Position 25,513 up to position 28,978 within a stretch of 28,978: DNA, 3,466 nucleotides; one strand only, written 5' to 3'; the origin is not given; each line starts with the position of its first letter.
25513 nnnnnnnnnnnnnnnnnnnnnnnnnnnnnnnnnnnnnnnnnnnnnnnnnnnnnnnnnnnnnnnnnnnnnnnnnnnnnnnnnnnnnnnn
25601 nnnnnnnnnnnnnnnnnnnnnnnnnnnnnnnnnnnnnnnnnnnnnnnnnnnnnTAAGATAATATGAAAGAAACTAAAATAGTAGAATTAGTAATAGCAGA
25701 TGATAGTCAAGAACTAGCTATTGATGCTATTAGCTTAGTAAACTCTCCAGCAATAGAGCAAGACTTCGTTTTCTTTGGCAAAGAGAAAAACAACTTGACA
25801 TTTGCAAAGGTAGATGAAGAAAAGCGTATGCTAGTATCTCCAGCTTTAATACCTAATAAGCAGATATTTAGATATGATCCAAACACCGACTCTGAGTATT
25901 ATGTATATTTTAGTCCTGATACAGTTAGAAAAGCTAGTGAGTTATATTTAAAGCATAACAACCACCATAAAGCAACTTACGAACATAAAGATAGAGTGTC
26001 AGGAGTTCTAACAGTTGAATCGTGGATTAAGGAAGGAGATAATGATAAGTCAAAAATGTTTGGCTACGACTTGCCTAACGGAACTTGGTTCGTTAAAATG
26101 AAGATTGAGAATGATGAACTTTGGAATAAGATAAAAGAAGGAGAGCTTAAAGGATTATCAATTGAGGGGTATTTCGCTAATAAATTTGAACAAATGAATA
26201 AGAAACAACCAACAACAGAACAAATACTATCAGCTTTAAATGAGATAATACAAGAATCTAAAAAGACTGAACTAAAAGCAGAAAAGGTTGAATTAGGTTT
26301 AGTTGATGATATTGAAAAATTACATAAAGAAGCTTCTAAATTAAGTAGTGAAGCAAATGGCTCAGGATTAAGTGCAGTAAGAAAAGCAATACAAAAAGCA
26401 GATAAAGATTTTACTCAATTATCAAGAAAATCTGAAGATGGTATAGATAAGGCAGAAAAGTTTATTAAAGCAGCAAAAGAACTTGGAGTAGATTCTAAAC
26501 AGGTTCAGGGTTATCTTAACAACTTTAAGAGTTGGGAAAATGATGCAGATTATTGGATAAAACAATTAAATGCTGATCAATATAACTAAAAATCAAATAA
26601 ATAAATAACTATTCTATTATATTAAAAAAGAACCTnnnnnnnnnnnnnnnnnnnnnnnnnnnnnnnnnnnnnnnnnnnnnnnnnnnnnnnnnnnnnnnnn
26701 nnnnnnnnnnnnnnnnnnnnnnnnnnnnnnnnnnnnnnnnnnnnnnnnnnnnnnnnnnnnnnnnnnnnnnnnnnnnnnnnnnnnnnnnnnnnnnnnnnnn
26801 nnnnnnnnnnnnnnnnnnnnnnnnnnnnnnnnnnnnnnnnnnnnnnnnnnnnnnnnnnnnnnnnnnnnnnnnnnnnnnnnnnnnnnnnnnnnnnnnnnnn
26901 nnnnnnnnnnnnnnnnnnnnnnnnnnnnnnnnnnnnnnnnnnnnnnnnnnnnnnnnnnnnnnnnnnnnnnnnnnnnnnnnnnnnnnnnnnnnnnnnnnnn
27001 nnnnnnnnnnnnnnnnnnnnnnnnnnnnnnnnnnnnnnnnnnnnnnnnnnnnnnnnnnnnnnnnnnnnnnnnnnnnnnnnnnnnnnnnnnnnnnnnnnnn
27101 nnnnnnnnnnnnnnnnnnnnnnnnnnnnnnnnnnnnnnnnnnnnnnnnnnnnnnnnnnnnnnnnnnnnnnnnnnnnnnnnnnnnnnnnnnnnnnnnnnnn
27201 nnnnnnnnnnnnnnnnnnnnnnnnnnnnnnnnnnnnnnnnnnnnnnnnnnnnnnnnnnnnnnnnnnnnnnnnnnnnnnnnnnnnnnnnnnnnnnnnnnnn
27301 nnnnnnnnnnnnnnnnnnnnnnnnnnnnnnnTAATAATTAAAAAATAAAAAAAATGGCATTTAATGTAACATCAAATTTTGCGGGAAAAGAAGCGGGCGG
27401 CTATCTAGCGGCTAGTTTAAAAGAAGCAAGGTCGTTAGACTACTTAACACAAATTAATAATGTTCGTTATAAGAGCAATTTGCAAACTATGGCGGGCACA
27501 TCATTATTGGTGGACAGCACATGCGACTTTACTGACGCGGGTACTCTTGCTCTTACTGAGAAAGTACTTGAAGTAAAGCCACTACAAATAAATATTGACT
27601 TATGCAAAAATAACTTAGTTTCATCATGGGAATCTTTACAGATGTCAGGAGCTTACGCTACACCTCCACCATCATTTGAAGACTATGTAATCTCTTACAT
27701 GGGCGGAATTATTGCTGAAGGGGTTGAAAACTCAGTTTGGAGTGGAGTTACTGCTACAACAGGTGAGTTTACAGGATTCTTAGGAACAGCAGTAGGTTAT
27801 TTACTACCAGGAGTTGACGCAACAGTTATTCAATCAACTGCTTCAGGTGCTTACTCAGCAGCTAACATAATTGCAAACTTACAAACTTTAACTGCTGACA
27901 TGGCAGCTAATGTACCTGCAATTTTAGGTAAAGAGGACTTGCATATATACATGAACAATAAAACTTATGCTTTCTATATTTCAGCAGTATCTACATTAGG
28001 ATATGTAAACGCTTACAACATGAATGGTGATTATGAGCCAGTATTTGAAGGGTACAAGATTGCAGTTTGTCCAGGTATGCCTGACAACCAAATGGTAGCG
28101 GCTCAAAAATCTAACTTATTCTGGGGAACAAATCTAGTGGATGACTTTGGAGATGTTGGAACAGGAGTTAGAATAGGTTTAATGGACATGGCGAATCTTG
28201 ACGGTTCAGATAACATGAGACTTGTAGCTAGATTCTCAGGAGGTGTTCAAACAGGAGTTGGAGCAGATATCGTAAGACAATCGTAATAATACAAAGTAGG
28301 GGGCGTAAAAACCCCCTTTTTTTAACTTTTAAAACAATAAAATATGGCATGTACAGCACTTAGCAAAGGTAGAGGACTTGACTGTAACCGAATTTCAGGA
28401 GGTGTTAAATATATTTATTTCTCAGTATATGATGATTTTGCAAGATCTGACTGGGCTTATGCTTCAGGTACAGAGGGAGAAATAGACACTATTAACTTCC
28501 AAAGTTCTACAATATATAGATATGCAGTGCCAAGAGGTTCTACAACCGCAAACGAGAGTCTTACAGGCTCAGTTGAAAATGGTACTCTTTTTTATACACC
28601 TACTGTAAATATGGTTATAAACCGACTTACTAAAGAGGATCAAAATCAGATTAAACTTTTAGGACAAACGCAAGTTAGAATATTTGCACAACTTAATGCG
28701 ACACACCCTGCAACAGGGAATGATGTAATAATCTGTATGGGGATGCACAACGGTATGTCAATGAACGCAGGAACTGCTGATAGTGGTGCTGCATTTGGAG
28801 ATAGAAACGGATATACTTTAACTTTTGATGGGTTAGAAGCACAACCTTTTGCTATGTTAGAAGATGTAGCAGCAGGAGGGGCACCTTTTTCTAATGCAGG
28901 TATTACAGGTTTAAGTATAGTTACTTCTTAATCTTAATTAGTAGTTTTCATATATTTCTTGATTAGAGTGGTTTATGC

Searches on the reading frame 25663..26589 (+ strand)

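Call 7: search_protein_families(library=phrogs, proteins=[window:25663-26589:+])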
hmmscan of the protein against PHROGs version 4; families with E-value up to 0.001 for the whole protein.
window:25663-26589:+ (308 aa): 8 families
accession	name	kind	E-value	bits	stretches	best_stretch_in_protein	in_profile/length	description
phrog_24921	-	unknown function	7.9e-39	134.7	1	13-210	9-211/349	-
phrog_1530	-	other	8.1e-19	69.1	1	31-189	226-367/379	DNA methyltransferase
phrog_15223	-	other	8e-15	56.3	1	46-186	5-129/199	protease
phrog_3017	-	head and packaging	1.1e-11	45.6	1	17-256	7-246/402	head maturation protease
phrog_34096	-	head and packaging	2.9e-10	40.5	1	40-181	119-245/412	head maturation protease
phrog_19260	-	unknown function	2.5e-08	34.7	1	15-252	5-227/253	-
phrog_13242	-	unknown function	1.3e-05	25.4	1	84-173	340-425/450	-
phrog_33677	-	head and packaging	5.9e-05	23.3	1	86-170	179-263/564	head maturation protease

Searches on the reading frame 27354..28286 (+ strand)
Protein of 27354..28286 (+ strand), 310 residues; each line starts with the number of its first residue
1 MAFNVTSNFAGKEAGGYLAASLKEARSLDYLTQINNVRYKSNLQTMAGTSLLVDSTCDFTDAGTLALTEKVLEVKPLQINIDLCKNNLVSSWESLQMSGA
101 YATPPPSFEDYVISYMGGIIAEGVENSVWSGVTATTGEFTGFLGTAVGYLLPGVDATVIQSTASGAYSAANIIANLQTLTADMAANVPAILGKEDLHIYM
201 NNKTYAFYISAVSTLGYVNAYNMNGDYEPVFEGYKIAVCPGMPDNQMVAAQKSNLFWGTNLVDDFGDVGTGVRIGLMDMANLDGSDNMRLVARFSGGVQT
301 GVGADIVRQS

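Call 11: search_protein_families(library=phrogs, proteins=[window:27354-28286:+])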
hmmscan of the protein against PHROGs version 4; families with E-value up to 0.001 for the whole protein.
window:27354-28286:+ (310 aa): 1 family
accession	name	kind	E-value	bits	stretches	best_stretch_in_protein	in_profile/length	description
phrog_11320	-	unknown function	2.6e-22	80.1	1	6-307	8-302/324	-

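Call 12: find_related_loci(query=window:27354-28286:+, collection=viral_contigs, flank=10000)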
Query window:27354-28286:+ (310 aa) in viral_contigs; peptide patterns used: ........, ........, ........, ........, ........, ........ (x = any residue, [..] = any of these).
290 stretches matched a pattern; 287 encode a relative of the query (tblastn E <= 1e-3); the best 80 are kept; 80 distinct loci.
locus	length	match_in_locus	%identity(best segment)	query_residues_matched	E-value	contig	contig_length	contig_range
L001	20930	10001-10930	95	1-310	0e+0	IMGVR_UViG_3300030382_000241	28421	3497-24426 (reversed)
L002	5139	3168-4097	85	1-310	0e+0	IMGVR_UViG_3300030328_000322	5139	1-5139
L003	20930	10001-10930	84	1-310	3e-179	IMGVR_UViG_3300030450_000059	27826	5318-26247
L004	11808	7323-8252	84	1-310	3e-179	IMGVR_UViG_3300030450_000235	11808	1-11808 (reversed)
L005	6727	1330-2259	84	1-310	1e-178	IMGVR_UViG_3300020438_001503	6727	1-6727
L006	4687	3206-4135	84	1-310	0e+0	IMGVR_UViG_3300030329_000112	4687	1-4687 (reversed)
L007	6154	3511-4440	83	1-310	2e-178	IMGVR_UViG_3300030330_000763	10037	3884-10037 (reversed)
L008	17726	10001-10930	83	1-310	2e-176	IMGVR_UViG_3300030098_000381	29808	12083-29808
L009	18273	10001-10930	79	1-310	1e-166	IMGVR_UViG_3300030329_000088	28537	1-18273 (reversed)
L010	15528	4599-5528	79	1-310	8e-166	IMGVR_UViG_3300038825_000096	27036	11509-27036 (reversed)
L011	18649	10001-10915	80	1-310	2e-165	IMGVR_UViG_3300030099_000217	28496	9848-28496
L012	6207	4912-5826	79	1-310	1e-165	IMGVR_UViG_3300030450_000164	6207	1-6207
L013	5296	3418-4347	79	1-310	4e-167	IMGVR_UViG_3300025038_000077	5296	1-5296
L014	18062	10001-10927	79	1-309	5e-164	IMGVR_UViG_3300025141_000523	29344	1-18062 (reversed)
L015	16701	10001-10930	77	1-310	4e-164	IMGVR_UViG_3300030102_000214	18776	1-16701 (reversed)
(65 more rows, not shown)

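Call 40: search_dna_similar(query=window:27354-28283:+, collection=phages, mode=protein, max_evalue=0.001, max_rows=25)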
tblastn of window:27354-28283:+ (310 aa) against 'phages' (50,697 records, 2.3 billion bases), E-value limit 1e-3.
Records with a match: 4; places in all: 4; records where one place covers at least 80% of the query: 4.
Best place of each record, by identity: <60% 4.
By first word of the organism name: Nonlabens 4.
By host as written in the record: Persicivirga sp. IMCC12024 4.
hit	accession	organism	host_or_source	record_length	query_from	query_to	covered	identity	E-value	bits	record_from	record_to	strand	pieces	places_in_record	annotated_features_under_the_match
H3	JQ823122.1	Nonlabens phage P12024S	Persicivirga sp. IMCC12024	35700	4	307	98%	28.5%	3e-22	102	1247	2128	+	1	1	hypothetical protein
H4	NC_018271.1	Nonlabens phage P12024S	Persicivirga sp. IMCC12024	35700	4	307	98%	28.5%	3e-22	102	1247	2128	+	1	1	hypothetical protein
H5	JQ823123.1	Nonlabens phage P12024L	Persicivirga sp. IMCC12024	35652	4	307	98%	28.5%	3e-22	102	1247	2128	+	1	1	hypothetical protein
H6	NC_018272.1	Nonlabens phage P12024L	Persicivirga sp. IMCC12024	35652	4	307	98%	28.5%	3e-22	102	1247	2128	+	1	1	hypothetical protein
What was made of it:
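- Closest known: The analogous sites in Nonlabens. Different: The capsid protein is only 28% identical (call 40).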

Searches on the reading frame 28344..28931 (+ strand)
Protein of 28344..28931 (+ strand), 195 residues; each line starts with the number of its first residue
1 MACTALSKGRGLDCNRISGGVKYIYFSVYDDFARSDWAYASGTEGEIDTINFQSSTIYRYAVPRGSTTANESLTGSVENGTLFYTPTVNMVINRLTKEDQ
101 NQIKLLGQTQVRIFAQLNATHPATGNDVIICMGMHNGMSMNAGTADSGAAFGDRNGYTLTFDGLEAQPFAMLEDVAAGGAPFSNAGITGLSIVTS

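Call 11: search_protein_families(library=phrogs, proteins=[window:28344-28931:+])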
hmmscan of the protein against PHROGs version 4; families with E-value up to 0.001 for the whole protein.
window:28344-28931:+ (195 aa): 1 family
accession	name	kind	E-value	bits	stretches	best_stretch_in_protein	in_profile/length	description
phrog_19091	-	unknown function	2e-15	57.9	1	6-178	5-166/181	-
